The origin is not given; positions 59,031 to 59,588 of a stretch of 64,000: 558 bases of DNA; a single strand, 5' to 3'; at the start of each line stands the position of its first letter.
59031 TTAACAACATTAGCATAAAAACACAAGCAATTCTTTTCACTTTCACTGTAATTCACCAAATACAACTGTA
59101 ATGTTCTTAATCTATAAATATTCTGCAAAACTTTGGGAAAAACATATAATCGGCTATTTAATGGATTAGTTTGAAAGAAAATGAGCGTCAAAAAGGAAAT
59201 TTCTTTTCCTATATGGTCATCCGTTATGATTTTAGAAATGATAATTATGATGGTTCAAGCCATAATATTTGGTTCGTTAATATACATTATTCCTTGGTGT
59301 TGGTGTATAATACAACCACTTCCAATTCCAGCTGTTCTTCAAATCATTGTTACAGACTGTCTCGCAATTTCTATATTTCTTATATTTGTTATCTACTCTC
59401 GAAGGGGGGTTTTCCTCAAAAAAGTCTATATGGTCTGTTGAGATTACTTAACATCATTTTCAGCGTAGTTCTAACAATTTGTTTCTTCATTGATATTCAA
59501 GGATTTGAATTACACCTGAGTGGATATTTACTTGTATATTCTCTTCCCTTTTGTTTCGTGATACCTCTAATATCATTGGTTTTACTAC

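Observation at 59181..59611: Homopolymeric G6 tract frameshift splits a small membrane-protein gene whose neighbouring paralog is intact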

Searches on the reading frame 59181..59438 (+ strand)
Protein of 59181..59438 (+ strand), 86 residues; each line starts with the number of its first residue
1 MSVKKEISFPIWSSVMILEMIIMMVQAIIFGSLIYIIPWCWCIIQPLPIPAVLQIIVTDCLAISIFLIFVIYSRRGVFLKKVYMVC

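Call 24: list_cluster_members(proteins=[P0002, P0001, window:59181-59438:+, window:59692-60120:+, window:59683-60120:+, window:57292-59076:-])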
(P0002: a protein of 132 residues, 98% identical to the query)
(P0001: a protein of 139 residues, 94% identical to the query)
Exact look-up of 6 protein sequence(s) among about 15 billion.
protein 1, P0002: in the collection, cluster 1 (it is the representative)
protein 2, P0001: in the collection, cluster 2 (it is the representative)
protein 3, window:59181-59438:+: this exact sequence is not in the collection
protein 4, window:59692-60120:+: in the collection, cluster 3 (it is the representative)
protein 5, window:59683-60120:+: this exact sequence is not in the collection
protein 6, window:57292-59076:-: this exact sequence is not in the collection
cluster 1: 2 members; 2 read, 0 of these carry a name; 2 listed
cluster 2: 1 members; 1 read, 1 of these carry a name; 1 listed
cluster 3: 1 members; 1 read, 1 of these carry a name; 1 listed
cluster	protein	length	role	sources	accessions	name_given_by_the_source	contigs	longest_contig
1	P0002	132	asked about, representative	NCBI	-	-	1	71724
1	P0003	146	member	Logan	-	-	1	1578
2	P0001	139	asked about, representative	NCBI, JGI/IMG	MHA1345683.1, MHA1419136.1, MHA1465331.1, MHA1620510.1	MAG: hypothetical protein ACTSVO_00095 [Candidatus Heimdallarchaeaceae archaeon]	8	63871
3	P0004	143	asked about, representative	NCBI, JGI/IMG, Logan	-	hypothetical protein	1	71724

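Call 26: find_encoding_contigs(protein=P0003, flank=5000, max_places=10)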
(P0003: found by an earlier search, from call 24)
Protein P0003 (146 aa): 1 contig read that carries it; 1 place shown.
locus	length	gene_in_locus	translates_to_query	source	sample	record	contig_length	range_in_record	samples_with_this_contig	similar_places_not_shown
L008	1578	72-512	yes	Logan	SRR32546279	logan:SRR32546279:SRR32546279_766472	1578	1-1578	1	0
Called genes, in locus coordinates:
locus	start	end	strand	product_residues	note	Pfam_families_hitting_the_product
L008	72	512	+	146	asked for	-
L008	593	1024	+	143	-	-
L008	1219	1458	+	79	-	-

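Call 27: find_encoding_contigs(protein=P0004, flank=5000, max_places=10)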
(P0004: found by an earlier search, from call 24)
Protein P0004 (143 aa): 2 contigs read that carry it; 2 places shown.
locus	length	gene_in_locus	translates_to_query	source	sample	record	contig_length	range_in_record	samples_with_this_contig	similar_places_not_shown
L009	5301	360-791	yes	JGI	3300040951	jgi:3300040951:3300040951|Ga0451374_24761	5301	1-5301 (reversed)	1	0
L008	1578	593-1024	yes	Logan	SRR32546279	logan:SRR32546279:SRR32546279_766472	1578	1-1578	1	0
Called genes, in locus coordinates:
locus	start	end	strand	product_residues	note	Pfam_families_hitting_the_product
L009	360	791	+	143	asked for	-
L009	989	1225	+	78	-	-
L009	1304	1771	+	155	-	-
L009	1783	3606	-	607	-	-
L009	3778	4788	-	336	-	PF00106:adh_short (weak), PF01073:3Beta_HSD (weak), PF01370:Epimerase, PF02719:Polysacc_synt_2 (faint), PF04321:RmlD_sub_bind, PF05368:NmrA, PF13460:NAD_binding_10, PF16363:GDP_Man_Dehyd (weak)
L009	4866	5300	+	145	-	?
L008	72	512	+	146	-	-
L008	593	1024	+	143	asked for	-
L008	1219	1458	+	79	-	-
